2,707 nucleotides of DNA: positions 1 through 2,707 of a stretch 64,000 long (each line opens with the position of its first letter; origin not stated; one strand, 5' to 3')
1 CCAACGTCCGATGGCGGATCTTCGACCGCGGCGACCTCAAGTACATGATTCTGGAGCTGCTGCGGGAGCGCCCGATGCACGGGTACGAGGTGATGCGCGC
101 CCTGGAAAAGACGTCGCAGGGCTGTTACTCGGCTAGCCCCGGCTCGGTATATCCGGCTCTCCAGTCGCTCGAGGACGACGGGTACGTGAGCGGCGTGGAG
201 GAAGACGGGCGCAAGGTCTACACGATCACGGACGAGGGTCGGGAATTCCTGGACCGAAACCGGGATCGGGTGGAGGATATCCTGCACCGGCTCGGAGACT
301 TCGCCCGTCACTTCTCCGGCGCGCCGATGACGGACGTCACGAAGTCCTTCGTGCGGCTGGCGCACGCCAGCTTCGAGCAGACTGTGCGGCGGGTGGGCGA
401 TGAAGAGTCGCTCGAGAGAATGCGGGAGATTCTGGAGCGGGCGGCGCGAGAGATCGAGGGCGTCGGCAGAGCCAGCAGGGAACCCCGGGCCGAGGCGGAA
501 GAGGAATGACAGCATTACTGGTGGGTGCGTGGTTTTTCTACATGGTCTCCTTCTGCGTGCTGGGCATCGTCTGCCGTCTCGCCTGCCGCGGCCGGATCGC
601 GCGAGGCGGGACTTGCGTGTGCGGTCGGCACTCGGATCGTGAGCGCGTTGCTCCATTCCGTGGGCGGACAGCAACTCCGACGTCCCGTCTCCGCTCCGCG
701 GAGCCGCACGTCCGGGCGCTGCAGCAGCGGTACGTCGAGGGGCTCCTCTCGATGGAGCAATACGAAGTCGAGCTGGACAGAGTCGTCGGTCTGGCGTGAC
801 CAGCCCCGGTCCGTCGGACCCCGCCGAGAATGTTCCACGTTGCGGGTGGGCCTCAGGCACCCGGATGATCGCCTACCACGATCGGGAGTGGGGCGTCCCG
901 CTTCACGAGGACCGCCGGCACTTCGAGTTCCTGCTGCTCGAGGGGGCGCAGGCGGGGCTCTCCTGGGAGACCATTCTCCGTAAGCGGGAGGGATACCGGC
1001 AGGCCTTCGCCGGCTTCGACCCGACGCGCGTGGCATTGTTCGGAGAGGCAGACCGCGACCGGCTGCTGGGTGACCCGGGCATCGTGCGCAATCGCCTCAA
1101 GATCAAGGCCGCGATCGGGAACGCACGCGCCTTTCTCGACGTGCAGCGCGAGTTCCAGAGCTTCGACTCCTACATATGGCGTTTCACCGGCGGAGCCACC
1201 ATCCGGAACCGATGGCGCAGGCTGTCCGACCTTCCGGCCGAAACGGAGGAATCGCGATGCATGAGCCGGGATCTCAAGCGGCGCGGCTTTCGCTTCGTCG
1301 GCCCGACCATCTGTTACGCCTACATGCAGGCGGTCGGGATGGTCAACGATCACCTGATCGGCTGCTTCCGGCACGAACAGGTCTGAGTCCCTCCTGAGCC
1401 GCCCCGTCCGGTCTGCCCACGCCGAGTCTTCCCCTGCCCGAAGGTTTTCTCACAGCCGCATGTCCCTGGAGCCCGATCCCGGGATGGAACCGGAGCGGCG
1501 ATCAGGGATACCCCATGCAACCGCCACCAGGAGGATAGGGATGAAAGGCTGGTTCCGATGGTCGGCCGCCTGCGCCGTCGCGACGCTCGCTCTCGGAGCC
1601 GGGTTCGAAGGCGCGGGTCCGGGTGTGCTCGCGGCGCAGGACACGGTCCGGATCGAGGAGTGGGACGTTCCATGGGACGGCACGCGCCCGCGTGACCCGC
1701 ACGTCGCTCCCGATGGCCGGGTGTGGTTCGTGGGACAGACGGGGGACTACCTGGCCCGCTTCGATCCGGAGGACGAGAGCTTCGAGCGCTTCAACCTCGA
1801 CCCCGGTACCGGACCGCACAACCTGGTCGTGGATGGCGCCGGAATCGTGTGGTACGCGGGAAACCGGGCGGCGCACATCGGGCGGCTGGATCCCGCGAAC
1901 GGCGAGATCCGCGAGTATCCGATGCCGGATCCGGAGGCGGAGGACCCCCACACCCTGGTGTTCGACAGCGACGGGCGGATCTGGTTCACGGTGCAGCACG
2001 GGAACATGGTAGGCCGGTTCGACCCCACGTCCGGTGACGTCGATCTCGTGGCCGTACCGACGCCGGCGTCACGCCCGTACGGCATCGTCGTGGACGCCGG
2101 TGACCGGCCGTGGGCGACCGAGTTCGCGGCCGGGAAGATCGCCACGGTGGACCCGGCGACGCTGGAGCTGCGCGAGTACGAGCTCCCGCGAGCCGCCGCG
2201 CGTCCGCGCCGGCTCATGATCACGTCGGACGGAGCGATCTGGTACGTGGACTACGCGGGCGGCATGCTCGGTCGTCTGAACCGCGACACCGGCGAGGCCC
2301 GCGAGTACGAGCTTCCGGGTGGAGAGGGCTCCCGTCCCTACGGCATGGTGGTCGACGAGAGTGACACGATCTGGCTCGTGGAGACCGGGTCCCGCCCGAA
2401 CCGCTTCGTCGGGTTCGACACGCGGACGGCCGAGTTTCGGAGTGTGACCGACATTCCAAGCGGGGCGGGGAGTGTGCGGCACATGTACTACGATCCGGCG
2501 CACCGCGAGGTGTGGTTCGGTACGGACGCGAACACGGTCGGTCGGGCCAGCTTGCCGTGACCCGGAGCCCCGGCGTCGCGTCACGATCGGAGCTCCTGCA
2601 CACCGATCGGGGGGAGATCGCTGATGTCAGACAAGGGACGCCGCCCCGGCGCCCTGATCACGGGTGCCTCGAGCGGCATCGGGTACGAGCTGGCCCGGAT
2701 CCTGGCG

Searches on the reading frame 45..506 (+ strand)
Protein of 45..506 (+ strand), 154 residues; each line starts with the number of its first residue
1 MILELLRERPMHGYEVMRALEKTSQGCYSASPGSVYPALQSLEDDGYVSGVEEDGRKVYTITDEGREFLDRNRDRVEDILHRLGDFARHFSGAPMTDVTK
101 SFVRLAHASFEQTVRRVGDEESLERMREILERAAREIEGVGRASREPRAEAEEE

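Call 69: search_protein_families(library=pfam, proteins=[window:45-506:+], max_evalue=0.00001)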
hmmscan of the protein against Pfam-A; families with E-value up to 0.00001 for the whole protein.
window:45-506:+ (154 aa): 1 family
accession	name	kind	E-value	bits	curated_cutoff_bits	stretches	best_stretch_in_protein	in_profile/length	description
PF03551.20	PadR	-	2.1e-22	79.3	27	1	2-70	1-74/75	Transcriptional regulator PadR-like family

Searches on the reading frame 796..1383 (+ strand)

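Call 69: search_protein_families(library=pfam, proteins=[window:796-1383:+], max_evalue=0.00001)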
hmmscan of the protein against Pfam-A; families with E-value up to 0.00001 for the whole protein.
window:796-1383:+ (196 aa): 1 family
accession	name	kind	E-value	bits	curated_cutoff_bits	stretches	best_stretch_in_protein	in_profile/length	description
PF03352.18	Adenine_glyco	-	1.2e-79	266.8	25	1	22-193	6-177/177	Methyladenine glycosylase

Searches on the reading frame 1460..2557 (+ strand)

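Call 69: search_protein_families(library=pfam, proteins=[window:1460-2557:+], max_evalue=0.00001)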
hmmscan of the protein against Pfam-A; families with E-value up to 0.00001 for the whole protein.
window:1460-2557:+ (366 aa): 4 families
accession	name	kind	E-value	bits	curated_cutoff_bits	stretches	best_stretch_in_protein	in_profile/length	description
PF24684.1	Vgb_lyase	-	2.8e-43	148.2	50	1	63-308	43-282/290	Virginiamycin B lyase family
PF08450.18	SGL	-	3.4e-15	56.8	26.3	0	255-357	9-105/246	SMP-30/Gluconolactonase/LRE-like region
PF07494.17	Reg_prop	-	1.6e-07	31.1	20.4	0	164-177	8-21/24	Two component regulator propeller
PF16819.11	DUF5074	-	2.9e-06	27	27.2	0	83-116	190-226/353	Domain of unknown function (DUF5074)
